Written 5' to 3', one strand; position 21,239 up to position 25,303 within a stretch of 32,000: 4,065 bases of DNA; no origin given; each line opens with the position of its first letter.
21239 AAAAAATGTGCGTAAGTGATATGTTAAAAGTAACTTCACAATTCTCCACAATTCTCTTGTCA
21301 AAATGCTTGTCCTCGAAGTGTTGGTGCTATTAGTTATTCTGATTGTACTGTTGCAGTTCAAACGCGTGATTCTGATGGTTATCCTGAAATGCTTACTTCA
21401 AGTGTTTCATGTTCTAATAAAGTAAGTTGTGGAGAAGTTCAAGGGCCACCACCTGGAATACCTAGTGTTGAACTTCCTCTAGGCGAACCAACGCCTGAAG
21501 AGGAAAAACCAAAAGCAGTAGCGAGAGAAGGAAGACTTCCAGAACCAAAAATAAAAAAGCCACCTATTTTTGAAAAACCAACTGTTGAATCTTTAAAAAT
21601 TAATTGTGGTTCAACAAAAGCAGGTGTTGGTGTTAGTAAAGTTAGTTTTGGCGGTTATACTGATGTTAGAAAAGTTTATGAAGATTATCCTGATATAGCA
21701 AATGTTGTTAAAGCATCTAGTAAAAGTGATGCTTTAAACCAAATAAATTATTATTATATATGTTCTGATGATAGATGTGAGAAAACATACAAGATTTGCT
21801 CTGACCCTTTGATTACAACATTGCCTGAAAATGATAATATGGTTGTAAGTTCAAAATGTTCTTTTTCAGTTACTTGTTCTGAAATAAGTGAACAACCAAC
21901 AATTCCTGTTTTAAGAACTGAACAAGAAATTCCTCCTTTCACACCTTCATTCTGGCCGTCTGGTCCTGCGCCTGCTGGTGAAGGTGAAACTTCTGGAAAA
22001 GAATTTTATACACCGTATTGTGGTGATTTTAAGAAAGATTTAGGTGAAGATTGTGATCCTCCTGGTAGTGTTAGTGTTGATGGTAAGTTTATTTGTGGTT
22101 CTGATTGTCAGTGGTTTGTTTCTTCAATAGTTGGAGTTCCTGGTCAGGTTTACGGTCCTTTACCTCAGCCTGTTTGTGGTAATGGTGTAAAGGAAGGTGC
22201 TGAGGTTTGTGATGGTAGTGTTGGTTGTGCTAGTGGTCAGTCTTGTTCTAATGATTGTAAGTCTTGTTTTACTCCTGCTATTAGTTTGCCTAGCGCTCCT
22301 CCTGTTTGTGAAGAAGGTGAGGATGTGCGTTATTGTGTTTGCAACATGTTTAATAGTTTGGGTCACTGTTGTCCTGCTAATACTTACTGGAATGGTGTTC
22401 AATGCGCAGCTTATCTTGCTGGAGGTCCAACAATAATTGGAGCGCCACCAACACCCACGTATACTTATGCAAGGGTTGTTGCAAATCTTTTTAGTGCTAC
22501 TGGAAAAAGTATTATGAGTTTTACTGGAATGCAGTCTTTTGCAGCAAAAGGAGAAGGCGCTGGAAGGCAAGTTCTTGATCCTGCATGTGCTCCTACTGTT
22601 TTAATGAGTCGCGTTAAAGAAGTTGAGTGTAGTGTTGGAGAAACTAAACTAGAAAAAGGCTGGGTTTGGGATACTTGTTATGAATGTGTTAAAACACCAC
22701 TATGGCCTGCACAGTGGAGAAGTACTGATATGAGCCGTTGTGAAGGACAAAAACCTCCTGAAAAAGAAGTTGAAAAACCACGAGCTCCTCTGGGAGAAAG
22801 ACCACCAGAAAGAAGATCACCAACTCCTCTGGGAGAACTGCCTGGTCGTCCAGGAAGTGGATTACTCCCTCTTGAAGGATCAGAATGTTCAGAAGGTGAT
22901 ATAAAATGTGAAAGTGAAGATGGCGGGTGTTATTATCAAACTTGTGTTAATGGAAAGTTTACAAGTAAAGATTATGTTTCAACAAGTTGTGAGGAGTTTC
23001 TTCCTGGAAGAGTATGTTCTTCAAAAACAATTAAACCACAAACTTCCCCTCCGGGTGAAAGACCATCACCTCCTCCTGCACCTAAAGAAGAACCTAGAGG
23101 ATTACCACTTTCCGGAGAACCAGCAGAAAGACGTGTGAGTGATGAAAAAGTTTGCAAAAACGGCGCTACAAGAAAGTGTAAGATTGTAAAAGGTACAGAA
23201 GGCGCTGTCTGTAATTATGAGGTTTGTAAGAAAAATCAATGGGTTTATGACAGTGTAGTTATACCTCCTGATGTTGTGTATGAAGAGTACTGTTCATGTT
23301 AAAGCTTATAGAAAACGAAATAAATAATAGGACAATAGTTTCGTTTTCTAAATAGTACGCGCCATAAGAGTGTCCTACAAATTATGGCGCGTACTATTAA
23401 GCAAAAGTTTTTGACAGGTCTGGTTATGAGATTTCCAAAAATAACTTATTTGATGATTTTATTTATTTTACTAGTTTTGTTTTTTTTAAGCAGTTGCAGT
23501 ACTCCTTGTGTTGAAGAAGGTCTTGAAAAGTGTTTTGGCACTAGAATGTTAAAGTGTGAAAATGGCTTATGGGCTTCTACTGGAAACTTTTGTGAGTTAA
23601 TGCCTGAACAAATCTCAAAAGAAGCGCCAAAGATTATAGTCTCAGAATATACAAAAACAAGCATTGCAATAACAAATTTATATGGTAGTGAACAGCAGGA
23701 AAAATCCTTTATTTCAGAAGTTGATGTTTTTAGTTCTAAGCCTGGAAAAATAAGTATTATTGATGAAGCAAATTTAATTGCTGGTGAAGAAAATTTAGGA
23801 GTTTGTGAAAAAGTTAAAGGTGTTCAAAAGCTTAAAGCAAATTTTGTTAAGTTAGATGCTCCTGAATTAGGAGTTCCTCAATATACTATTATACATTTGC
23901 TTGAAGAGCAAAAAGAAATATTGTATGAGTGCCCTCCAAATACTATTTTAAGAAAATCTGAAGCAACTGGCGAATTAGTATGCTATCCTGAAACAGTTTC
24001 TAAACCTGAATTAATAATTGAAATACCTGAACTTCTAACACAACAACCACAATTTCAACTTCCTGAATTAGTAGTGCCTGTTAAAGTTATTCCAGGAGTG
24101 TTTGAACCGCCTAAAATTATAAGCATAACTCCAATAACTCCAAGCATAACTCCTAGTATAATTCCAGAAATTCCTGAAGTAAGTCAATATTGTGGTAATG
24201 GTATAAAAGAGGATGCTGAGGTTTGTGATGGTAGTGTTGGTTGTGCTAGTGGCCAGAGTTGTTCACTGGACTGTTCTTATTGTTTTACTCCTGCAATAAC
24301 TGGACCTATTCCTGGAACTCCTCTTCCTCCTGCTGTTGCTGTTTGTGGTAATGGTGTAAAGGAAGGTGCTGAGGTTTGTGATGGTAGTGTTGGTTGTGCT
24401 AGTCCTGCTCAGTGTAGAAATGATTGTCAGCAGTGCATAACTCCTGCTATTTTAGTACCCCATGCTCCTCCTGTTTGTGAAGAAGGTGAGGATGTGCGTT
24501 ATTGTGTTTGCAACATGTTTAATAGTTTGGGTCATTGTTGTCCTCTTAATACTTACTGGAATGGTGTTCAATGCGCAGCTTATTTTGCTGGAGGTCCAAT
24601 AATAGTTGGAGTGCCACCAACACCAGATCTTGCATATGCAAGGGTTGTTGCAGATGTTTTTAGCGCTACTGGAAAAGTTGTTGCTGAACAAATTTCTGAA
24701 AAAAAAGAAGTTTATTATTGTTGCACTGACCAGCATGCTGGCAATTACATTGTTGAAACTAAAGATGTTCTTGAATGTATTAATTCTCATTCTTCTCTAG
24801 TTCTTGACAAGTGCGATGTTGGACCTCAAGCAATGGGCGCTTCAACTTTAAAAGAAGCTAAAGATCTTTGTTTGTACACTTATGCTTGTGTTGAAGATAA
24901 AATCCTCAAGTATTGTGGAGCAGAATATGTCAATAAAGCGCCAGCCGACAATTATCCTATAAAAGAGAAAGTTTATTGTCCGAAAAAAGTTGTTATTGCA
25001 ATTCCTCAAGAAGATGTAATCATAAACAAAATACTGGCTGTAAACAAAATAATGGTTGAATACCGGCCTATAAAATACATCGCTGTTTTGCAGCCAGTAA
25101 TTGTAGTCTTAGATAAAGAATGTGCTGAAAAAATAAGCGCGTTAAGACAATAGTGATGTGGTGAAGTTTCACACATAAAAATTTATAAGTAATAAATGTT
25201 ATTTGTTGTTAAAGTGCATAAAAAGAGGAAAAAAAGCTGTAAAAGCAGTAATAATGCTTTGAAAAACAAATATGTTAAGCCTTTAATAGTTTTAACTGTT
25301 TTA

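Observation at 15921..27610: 11.7-kb island of six adjacent genes for secreted Cys-rich modular proteins with no recognisable enzymatic domain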

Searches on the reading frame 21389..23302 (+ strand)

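Call 3: search_protein_families(library=pfam, proteins=[window:21389-23302:+], max_evalue=1)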
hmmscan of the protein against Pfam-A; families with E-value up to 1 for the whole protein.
window:21389-23302:+ (637 aa): 0 families

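Call 10: search_protein_families(library=ncbifam, proteins=[window:21389-23302:+], max_evalue=10)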
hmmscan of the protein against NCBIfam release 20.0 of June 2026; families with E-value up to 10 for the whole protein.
window:21389-23302:+ (637 aa): 0 families

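Call 59: search_protein_families(library=phrogs, proteins=[window:21389-23302:+], max_evalue=0.1)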
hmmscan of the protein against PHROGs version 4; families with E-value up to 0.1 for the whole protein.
window:21389-23302:+ (637 aa): 1 family
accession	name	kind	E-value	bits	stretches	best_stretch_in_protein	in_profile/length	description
phrog_2080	-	unknown function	0.046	15.1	0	63-110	8-55/87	-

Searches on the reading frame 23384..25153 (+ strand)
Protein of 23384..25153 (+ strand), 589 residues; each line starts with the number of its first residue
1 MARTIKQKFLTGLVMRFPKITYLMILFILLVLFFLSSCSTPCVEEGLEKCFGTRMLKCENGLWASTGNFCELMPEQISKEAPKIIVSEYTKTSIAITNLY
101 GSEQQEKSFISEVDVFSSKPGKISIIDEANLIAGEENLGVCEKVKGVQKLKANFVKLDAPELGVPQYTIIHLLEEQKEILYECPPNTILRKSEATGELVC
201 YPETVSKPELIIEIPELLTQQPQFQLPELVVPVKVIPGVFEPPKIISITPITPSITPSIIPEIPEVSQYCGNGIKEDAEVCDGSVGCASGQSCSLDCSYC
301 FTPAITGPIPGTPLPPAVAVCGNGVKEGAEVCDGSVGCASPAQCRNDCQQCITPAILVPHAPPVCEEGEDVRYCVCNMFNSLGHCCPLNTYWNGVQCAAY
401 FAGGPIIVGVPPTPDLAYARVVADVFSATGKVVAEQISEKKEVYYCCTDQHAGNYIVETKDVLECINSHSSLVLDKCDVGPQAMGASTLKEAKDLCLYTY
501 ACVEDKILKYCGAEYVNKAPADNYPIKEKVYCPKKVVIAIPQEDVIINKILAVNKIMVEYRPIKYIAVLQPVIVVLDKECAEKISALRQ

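Call 3: search_protein_families(library=pfam, proteins=[window:23384-25153:+], max_evalue=1)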
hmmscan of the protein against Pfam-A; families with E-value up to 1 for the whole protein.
window:23384-25153:+ (589 aa): 0 families

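Call 10: search_protein_families(library=ncbifam, proteins=[window:23384-25153:+], max_evalue=10)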
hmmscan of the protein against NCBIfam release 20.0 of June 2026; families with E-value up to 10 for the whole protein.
window:23384-25153:+ (589 aa): 0 families

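Call 59: search_protein_families(library=phrogs, proteins=[window:23384-25153:+], max_evalue=0.1)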
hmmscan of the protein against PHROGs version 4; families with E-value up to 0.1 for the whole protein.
window:23384-25153:+ (589 aa): 0 families

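Call 60: search_solved_structures(query=window:23384-25153:+, max_evalue=1, show_alignments=1)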
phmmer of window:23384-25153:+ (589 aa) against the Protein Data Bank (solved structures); distinct sequences matched with E-value up to 1: 0.

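Call 76: find_related_loci(query=window:23384-25153:+, collection=metagenome_contigs, flank=10000)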
Query window:23384-25153:+ (589 aa) in metagenome_contigs; peptide patterns used: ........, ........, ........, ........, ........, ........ (x = any residue, [..] = any of these).
64 stretches matched a pattern, but none encodes a relative of the query by tblastn (E <= 1e-3).

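Call 78: predict_structure(alignment_id=A3)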
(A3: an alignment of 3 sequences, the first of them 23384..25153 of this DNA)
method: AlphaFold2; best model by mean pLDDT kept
length: 589 residues; sequences in the alignment: 3
mean_pLDDT: 32.4   pTM: 0.16
mean pLDDT of the five models: 32.4, 30.4, 30.1, 27.8, 27.7
residues with pLDDT >= 90: 0; 70-90: 13; 50-70: 17; < 50: 559
segments of 3 or more residues with pLDDT < 50: 1-9, 38-291, 295-589
pLDDT, mean of each block of 10 residues (from residue 1): 43 61 75 59 41 34 32 30 25 23 23 22 24 27 26 25 28 29 44 39 34 26 32 35 31 25 33 41 47 48 36 32 33 36 39 32 31 32 35 33 32 27 27 27 29 27 30 30 30 30 27 27 27 22 22 23 21 25 27
secondary structure, 60 per line:
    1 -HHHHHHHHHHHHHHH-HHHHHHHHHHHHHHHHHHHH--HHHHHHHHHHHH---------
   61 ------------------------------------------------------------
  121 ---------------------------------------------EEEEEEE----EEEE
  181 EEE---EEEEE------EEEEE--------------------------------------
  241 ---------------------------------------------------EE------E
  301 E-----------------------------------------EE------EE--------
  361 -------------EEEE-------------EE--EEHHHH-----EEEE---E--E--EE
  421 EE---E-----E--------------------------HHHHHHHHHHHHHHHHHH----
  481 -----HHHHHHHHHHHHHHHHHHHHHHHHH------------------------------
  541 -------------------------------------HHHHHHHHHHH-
elements in order: H2-16 H18-37 H40-51 E166-172 E177-183 E187-191 E198-202 E374-377 H397-400 E406-409 E419-422 H459-476 H486-510 H578-588
